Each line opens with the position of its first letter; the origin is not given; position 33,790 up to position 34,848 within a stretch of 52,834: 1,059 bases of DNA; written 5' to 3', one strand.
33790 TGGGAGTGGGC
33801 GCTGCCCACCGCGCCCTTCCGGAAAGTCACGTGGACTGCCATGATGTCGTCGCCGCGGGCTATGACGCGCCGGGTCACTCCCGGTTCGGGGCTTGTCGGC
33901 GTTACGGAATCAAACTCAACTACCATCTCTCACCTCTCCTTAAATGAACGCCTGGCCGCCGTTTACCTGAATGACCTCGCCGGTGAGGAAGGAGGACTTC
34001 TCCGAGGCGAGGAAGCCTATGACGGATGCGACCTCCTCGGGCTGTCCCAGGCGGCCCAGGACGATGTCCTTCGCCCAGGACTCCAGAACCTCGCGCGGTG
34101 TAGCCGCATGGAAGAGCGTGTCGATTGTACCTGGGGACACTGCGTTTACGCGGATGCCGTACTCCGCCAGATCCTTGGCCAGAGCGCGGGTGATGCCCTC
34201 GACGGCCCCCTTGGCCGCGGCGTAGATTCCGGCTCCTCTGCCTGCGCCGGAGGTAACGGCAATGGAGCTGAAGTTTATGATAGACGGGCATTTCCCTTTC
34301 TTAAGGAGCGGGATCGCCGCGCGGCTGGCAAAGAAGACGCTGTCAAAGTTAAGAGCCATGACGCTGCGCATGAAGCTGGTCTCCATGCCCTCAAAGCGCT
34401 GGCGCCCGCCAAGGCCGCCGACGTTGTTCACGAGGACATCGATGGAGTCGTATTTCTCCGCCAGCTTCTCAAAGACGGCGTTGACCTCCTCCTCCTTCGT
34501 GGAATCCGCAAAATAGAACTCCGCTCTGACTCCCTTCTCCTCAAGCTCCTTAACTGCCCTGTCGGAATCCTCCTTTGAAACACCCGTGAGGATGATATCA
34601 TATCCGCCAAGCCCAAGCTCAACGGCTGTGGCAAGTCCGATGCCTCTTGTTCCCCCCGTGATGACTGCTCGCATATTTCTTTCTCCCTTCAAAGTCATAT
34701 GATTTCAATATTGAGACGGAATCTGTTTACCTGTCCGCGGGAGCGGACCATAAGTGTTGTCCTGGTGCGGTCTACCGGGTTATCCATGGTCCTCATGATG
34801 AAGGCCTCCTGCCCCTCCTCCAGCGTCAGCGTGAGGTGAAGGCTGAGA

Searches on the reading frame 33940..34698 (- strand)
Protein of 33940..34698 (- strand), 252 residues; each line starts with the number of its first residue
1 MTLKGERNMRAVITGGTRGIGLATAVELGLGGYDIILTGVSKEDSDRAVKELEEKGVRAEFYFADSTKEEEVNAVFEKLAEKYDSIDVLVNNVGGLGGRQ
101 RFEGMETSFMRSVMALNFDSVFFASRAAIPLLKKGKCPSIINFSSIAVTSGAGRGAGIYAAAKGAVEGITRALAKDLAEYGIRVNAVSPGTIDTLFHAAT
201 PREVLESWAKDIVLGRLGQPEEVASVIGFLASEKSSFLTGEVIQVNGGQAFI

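Call 40: search_protein_families(library=pfam, proteins=[window:33940-34698:-], max_evalue=0.001)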
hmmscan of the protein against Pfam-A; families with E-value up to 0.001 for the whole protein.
window:33940-34698:- (252 aa): 4 families
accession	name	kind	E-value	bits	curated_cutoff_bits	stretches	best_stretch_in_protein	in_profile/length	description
PF13561.12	adh_short_C2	-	4.3e-60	203.6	27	1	18-248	6-234/236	Enoyl-(Acyl carrier protein) reductase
PF00106.31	adh_short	-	6.8e-48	163.2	26.6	1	11-198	3-188/195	short chain dehydrogenase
PF23441.1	SDR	-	1.9e-12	47.6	27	1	64-249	72-255/258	SDR-like rossmann domain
PF08659.16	KR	-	4.5e-11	43.4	22.6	1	12-173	4-163/180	KR domain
